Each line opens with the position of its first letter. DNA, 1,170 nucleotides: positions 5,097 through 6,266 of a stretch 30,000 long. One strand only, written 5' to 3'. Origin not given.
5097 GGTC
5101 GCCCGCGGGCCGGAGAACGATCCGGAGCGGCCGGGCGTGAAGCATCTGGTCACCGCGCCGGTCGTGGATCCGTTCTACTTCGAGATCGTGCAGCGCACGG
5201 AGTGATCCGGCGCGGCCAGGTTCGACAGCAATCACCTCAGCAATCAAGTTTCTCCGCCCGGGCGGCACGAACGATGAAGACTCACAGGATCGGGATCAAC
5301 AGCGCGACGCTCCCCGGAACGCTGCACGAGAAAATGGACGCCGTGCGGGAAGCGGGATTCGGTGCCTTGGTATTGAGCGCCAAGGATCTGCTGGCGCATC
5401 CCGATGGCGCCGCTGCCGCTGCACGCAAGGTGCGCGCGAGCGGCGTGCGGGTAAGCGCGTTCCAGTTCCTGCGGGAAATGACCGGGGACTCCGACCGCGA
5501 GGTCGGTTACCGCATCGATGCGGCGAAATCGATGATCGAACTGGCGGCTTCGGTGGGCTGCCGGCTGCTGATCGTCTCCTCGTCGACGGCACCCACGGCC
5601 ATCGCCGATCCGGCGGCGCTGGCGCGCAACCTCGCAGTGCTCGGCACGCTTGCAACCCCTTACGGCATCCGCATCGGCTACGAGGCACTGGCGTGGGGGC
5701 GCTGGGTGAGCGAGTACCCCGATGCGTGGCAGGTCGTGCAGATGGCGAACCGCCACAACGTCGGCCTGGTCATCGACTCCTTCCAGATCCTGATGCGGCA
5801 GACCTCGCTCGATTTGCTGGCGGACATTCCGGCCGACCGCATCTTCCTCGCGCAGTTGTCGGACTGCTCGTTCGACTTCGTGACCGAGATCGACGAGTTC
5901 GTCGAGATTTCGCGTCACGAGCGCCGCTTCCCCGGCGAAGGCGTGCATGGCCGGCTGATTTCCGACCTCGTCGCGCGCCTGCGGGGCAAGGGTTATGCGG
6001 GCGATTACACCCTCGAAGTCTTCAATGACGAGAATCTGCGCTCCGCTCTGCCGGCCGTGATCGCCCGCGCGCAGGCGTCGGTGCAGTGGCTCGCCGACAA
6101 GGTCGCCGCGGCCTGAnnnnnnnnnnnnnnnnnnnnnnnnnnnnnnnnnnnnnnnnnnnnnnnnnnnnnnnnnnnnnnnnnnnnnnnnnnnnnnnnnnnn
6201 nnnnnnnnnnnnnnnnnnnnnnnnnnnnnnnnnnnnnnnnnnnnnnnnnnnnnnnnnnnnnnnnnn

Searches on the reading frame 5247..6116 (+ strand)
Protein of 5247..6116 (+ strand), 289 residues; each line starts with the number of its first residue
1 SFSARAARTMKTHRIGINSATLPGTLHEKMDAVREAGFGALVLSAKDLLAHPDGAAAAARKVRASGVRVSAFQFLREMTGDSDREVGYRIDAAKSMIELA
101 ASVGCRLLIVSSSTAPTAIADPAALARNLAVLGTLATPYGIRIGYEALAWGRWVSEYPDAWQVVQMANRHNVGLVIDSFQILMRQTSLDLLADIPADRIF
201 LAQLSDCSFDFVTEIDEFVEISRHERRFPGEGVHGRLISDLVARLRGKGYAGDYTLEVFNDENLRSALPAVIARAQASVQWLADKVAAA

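Call 12: search_protein_families(library=pfam, proteins=[window:5247-6116:+], max_evalue=0.01)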
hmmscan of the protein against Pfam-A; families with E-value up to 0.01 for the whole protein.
window:5247-6116:+ (289 aa): 1 family
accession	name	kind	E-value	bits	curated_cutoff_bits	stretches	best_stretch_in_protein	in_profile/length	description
PF01261.30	AP_endonuc_2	-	1.3e-23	84.4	31.1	1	31-283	2-247/249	Xylose isomerase-like TIM barrel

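Call 13: search_protein_families(library=ncbifam, proteins=[window:5247-6116:+], max_evalue=0.00001)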
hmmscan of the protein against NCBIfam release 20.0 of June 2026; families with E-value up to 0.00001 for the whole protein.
window:5247-6116:+ (289 aa): 1 family
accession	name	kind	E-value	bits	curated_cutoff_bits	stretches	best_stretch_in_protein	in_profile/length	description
NF042435.1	DhshikDhtase_QuiC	equivalog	4.2e-45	154.3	1200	1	17-270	5-251/635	3-dehydroshikimate dehydratase QuiC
